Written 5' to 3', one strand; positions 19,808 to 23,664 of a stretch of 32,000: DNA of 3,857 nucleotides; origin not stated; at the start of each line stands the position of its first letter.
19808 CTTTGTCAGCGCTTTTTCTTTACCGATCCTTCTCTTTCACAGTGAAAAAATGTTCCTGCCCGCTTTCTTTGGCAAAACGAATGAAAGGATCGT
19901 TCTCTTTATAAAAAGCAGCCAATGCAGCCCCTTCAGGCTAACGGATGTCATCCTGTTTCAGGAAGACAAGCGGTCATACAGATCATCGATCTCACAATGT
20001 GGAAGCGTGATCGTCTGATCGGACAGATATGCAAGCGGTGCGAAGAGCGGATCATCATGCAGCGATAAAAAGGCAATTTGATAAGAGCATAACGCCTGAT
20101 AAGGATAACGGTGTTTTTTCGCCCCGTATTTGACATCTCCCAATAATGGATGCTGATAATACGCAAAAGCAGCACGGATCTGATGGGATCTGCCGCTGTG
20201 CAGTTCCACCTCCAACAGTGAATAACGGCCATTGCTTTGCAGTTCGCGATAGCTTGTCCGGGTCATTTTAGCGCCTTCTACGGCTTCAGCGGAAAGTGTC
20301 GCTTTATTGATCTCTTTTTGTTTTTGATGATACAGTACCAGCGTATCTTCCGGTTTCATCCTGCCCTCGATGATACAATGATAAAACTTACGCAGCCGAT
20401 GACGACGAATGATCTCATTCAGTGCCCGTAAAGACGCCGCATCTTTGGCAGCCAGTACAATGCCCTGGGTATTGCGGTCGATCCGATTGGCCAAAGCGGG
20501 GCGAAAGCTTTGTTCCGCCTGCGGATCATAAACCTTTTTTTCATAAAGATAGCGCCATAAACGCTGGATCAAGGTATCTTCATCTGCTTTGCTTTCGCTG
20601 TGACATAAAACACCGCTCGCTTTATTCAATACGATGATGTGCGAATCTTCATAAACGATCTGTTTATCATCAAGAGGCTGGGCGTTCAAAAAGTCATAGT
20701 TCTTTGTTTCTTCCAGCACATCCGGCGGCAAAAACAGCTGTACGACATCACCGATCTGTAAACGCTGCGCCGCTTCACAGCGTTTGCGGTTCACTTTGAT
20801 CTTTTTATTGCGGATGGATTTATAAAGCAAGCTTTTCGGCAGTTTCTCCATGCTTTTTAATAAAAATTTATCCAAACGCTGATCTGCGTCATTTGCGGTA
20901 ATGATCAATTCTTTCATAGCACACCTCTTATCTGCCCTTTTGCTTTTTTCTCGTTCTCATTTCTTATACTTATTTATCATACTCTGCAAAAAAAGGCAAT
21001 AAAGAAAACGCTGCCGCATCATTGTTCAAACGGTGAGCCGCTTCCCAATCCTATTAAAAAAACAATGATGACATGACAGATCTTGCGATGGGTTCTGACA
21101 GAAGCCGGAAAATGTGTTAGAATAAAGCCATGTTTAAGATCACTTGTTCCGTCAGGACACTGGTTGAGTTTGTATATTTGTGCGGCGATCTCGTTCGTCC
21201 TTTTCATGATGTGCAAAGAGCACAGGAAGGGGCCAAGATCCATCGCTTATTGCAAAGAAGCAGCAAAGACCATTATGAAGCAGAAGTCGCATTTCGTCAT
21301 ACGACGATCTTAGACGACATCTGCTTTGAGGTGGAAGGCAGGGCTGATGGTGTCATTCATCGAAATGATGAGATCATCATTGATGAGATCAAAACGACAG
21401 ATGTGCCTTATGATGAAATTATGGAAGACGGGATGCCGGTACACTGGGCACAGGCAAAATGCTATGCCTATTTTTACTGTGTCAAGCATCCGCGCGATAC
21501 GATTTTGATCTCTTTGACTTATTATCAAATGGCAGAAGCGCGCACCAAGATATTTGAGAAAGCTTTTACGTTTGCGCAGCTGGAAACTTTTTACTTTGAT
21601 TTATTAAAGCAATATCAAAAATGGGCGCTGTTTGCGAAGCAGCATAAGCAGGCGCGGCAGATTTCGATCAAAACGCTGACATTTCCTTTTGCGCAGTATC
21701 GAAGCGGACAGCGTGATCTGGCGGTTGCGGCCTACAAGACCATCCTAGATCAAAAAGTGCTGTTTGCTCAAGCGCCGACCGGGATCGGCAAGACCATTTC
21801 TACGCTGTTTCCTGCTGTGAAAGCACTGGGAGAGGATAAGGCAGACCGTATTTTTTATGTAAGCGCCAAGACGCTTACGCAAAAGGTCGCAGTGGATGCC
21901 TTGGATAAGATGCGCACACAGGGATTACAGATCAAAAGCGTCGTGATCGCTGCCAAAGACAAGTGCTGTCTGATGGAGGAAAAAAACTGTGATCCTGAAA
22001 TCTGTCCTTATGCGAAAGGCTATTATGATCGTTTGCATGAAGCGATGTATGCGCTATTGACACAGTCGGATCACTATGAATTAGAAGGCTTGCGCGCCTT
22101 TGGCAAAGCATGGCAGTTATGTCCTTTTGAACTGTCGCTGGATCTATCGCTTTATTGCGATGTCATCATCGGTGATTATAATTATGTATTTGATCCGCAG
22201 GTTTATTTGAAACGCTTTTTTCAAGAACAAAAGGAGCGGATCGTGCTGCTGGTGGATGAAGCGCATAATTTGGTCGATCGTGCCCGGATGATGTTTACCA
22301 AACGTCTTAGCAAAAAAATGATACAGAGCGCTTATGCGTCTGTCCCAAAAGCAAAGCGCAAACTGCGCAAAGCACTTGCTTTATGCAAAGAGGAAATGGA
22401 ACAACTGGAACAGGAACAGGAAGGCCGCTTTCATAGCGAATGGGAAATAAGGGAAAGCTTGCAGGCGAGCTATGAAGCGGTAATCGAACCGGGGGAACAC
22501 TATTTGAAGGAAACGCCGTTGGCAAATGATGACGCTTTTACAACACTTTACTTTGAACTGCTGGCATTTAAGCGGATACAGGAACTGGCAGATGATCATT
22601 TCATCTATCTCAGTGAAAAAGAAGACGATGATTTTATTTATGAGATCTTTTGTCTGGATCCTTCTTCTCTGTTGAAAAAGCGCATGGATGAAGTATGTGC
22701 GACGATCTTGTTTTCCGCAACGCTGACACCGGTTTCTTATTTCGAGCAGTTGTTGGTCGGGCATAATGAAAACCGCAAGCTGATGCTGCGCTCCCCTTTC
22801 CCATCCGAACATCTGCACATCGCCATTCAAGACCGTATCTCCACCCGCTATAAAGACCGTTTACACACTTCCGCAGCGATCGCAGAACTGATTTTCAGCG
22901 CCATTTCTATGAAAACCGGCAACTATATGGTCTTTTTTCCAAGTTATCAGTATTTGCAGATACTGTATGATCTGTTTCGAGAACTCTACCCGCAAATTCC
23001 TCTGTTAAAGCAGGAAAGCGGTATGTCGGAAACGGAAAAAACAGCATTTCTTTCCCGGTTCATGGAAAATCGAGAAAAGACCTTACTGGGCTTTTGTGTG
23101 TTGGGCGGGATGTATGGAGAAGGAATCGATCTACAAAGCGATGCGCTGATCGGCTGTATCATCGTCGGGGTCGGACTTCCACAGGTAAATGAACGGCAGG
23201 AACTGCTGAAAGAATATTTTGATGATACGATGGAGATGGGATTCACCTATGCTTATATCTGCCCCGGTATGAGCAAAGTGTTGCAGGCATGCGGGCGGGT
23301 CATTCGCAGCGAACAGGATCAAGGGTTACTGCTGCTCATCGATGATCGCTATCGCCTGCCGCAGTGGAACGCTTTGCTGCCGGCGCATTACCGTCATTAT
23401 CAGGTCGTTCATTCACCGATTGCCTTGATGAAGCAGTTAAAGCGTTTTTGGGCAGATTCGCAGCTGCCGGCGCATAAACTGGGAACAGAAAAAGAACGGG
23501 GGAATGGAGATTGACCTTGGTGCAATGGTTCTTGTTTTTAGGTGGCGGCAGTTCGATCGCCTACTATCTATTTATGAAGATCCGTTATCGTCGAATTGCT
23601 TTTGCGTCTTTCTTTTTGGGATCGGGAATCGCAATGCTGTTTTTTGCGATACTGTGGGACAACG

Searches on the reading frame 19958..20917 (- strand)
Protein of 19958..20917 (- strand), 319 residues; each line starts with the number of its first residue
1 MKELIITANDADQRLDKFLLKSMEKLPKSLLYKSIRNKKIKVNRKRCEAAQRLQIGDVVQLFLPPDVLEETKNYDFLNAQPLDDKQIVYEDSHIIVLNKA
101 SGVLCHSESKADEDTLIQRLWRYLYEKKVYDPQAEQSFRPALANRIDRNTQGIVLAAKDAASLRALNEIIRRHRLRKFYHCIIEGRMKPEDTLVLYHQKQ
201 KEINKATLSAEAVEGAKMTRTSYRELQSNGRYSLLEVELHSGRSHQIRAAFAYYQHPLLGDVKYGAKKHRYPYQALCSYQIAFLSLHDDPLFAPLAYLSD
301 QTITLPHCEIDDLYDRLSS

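Call 41: search_protein_families(library=pfam, max_evalue=0.001, proteins=[window:19958-20917:-])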
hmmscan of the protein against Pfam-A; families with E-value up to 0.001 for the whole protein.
window:19958-20917:- (319 aa): 2 families
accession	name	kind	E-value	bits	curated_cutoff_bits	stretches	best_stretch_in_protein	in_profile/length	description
PF00849.27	PseudoU_synth_2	-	1e-29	104.2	26.8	1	93-252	1-151/152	RNA pseudouridylate synthase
PF01479.30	S4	-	4.1e-06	26.9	22.8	1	13-59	1-48/48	S4 domain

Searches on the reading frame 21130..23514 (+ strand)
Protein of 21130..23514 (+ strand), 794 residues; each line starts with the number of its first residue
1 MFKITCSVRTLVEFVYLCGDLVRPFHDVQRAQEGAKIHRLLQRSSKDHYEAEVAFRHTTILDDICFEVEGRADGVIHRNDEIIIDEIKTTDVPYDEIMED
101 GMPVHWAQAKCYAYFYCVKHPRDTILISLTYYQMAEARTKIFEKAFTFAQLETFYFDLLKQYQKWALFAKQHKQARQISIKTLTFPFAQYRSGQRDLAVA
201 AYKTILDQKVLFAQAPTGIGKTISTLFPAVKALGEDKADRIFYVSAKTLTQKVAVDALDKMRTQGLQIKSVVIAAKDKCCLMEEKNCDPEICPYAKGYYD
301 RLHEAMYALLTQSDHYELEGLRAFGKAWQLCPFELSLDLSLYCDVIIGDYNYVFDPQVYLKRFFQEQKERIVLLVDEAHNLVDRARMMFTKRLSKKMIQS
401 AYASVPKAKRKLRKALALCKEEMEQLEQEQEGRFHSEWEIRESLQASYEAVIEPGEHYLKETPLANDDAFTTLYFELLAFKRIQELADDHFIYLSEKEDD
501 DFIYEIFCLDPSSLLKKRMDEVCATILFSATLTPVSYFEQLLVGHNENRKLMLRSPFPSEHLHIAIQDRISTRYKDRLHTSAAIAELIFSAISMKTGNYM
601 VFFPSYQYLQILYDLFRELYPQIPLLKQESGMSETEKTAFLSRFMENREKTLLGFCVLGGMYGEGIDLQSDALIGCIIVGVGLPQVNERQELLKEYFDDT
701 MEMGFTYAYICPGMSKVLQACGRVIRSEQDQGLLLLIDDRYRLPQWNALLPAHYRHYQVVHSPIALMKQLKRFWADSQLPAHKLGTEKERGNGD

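Call 41: search_protein_families(library=pfam, max_evalue=0.001, proteins=[window:21130-23514:+])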
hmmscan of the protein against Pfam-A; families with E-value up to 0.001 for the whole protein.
window:21130-23514:+ (794 aa): 5 families
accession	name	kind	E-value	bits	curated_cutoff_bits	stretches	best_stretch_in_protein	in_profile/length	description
PF13307.12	Helicase_C_2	-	1.6e-39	136.1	25.3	1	590-755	3-168/170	Helicase C-terminal domain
PF06733.21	DEAD_2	-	3.4e-14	53.3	21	1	274-396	52-170/172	DEAD_2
PF00270.35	DEAD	-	2.5e-08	34.3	26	1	200-271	6-79/167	DEAD/DEAH box helicase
PF06777.17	HBB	-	3.5e-07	30.5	30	1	486-576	104-190/190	Helical and beta-bridge domain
PF02562.22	PhoH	-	9.3e-06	25.7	27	0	202-244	13-55/205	PhoH-like protein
